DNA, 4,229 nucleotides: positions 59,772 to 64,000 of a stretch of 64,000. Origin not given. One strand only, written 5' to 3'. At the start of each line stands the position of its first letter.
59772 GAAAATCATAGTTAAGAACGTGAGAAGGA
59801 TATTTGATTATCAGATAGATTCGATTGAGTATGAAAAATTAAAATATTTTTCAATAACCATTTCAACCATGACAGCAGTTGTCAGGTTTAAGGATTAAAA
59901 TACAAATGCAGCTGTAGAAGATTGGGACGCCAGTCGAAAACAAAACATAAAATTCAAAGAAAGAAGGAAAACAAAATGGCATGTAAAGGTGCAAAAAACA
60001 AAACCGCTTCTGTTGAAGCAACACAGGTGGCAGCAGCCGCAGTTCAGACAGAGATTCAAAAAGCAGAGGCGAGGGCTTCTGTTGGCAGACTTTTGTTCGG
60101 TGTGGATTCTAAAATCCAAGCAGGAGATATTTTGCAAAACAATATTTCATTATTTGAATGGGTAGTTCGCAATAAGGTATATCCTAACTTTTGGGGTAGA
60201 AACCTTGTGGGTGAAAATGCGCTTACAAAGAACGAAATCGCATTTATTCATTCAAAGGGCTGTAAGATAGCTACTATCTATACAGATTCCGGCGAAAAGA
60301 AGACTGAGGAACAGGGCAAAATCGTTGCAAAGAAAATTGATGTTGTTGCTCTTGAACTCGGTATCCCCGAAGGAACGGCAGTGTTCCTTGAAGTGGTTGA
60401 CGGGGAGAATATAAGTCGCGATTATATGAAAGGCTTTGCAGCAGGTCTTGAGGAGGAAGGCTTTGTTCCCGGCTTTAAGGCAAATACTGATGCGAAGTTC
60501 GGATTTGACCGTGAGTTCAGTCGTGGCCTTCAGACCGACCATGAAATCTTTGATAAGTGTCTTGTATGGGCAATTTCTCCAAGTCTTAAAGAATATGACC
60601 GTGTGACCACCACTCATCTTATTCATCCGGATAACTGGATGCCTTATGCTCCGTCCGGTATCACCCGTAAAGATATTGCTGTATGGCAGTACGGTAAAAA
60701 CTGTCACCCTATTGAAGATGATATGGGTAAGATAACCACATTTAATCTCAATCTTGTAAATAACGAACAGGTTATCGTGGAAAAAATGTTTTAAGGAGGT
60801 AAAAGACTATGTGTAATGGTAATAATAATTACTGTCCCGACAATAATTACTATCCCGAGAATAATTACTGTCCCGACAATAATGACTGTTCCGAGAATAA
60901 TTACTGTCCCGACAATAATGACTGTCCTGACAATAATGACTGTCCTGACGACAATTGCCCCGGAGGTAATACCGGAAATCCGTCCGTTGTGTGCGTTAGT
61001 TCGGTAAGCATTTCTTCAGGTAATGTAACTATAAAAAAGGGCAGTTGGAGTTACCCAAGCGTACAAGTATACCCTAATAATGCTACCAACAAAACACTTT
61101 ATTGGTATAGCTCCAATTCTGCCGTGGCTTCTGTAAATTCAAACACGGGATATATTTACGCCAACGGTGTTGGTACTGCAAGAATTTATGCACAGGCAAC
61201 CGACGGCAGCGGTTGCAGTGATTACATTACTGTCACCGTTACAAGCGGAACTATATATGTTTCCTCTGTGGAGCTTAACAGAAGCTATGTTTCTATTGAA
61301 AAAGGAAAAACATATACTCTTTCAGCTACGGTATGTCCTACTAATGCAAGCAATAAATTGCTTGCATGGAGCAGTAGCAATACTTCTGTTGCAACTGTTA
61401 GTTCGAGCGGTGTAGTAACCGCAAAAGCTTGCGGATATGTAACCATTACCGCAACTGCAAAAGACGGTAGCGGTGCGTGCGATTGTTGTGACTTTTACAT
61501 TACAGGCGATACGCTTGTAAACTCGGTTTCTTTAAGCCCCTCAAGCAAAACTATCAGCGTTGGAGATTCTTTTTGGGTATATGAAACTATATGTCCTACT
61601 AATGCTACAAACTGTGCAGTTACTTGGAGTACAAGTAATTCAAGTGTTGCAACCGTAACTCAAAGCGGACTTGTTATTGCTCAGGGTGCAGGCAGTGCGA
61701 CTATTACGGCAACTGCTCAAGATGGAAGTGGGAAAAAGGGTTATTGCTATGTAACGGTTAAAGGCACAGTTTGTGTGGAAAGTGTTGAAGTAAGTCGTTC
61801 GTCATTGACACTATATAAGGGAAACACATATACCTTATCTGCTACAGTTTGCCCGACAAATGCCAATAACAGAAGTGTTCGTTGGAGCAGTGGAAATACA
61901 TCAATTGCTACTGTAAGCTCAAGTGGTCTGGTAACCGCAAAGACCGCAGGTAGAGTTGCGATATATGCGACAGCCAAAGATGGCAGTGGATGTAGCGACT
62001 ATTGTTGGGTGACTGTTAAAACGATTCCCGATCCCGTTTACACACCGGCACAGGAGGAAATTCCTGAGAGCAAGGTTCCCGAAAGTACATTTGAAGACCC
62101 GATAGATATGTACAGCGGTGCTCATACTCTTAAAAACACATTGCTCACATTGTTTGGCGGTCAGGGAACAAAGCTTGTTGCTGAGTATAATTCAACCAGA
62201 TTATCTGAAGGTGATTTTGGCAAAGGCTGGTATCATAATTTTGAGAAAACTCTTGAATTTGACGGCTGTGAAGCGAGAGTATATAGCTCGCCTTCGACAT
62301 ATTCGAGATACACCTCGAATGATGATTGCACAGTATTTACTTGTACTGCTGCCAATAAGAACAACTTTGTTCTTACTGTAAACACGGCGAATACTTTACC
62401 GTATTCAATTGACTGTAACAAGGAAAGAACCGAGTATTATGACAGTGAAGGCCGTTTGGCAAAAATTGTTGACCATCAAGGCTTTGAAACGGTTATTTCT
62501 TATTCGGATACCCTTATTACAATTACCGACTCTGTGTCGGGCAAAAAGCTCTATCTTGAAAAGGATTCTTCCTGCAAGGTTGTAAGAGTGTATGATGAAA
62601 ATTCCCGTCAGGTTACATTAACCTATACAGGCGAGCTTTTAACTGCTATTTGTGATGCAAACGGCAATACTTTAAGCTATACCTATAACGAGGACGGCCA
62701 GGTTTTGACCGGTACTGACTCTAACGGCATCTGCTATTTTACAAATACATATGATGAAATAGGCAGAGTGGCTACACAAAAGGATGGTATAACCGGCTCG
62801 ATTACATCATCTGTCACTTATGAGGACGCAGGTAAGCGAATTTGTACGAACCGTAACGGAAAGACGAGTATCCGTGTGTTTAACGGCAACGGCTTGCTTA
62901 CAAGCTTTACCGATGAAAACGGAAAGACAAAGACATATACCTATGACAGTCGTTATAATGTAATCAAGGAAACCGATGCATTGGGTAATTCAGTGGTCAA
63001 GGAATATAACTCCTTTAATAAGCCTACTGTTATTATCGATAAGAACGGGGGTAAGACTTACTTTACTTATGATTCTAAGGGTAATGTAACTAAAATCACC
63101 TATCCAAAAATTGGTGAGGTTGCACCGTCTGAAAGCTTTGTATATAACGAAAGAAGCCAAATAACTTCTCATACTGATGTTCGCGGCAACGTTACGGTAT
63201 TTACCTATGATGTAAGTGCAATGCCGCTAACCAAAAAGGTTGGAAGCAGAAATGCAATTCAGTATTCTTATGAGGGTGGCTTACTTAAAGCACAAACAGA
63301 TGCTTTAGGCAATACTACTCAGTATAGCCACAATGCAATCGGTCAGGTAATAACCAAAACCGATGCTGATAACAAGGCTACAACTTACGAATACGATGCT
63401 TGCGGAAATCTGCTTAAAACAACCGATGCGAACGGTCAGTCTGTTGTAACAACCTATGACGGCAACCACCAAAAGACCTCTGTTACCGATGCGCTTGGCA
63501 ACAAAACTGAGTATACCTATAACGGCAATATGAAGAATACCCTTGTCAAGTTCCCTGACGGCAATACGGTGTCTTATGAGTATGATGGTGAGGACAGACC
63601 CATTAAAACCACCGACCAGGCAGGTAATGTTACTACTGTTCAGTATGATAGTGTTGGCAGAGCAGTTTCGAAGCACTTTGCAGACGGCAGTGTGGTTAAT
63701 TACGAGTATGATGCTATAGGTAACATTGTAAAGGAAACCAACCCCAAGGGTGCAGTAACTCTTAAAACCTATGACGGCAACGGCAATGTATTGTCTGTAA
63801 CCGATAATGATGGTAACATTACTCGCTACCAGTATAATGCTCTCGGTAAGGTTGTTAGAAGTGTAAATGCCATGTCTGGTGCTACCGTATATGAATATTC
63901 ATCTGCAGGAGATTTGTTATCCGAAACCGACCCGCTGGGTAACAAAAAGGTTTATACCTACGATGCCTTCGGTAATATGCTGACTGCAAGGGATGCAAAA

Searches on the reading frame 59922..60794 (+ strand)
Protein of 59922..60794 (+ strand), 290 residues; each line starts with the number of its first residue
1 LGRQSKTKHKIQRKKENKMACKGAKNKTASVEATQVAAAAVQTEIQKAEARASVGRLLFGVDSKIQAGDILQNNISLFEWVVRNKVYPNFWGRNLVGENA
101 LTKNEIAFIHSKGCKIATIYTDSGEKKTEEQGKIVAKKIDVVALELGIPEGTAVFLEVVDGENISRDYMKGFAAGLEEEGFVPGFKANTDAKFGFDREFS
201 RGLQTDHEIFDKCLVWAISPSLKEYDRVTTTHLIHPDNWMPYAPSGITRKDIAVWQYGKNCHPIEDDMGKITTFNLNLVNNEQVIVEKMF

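Call 3: search_protein_families(library=pfam, proteins=[window:59922-60794:+], max_evalue=0.01)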
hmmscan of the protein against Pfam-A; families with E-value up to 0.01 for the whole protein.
window:59922-60794:+ (290 aa): 1 family
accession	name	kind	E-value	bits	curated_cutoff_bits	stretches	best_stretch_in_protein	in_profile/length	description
PF08924.17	Rv2525c_GlyHyd-like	-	1.7e-08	35.3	27.2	1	98-242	27-171/198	Rv2525c-like, glycoside hydrolase-like domain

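Call 4: search_protein_families(library=ncbifam, proteins=[window:59922-60794:+], max_evalue=0.01)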
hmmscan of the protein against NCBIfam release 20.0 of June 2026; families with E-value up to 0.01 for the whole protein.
window:59922-60794:+ (290 aa): 0 families

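Call 5: search_protein_families(library=padloc, proteins=[window:59922-60794:+], max_evalue=0.01)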
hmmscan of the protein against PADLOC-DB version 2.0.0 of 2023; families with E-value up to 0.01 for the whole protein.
window:59922-60794:+ (290 aa): 0 families

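Call 62: find_related_loci(query=A3, collection=metagenome_contigs, flank=10000)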
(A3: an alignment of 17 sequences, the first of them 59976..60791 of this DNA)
Query A3 (272 aa) in metagenome_contigs; peptide patterns used: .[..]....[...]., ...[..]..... (x = any residue, [..] = any of these).
396 stretches matched a pattern; 96 encode a relative of the query (tblastn E <= 1e-3); the best 80 are kept; 80 distinct loci.
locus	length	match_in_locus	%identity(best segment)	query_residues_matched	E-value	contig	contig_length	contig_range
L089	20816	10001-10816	83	1-272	8e-149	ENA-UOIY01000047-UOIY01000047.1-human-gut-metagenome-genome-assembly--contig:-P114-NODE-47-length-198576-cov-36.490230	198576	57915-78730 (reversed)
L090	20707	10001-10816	83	1-272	8e-149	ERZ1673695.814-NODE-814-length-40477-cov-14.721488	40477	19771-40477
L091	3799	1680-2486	74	1-272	2e-137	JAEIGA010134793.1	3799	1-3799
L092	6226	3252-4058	71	1-272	6e-133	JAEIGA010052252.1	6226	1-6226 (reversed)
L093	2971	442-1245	69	1-272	9e-137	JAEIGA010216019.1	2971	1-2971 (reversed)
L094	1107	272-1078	68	1-272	4e-143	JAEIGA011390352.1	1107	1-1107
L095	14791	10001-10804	68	1-272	1e-129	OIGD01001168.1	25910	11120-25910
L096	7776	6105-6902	65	1-272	2e-129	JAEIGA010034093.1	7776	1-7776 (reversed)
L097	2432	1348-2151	67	1-272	2e-135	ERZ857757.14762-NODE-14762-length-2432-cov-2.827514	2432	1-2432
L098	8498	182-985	67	1-272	2e-128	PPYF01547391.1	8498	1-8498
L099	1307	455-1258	66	1-272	2e-139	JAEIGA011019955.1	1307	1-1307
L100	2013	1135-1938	68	1-272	5e-136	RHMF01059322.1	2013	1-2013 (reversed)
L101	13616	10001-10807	69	1-272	7e-126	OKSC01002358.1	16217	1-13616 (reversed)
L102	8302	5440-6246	69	1-272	8e-126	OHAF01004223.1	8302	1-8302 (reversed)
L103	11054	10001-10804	65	1-272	1e-125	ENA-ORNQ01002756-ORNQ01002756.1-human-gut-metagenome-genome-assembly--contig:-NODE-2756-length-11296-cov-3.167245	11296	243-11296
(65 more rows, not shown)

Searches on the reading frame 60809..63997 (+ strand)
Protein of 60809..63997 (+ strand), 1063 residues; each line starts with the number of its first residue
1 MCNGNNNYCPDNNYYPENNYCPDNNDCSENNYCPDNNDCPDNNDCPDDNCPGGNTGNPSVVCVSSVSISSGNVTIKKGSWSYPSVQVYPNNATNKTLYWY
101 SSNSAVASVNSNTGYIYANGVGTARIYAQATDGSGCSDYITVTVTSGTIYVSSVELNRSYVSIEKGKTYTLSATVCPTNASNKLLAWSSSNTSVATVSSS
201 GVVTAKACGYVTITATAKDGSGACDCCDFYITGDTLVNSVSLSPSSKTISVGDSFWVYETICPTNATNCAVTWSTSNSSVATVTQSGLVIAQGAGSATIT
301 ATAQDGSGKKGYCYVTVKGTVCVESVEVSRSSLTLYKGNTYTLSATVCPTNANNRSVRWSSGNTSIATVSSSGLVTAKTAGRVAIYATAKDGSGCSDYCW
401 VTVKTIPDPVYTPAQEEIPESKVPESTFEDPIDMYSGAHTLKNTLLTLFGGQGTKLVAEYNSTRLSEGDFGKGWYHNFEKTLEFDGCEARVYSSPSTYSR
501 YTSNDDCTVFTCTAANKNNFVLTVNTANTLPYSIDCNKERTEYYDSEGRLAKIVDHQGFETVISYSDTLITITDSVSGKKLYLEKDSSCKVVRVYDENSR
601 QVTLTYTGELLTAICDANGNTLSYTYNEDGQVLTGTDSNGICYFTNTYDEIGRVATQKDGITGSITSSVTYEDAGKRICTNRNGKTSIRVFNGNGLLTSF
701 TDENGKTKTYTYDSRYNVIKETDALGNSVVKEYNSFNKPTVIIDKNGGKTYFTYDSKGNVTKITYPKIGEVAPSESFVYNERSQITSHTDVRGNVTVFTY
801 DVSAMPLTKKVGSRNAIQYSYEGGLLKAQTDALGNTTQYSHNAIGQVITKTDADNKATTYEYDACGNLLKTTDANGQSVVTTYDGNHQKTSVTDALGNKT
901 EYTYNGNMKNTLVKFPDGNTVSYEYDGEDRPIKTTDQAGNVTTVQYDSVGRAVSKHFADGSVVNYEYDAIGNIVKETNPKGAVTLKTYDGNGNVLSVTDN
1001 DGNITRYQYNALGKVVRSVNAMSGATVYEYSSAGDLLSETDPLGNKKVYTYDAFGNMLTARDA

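Call 22: search_protein_families(library=pfam, proteins=[window:60809-63997:+], max_evalue=0.01)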
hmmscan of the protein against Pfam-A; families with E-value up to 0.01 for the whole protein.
window:60809-63997:+ (1063 aa): 6 families
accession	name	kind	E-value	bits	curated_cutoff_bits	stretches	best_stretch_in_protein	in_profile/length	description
PF05593.20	RHS_repeat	-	8e-78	256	22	9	842-877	2-37/38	RHS Repeat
PF02368.24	Big_2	-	3.2e-62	206.9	22.8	4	323-393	2-72/79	Bacterial Ig-like domain (group 2)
PF20148.4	DUF6531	-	2.7e-08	34.5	24.1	1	430-486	2-58/74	Domain of unknown function (DUF6531)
PF25354.1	Ig_NUP210_16th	-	8.7e-07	28.8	27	0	98-127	31-60/72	NUP210-like, Ig-like domain 16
PF23414.1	Beta-prop_EML_2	-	0.0021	17.9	90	1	929-1039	30-141/266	Echinoderm microtubule-associated protein second beta-propeller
PF20578.4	aBig_2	-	0.0031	17.7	27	0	172-221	24-75/89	Atrophied bacterial Ig domain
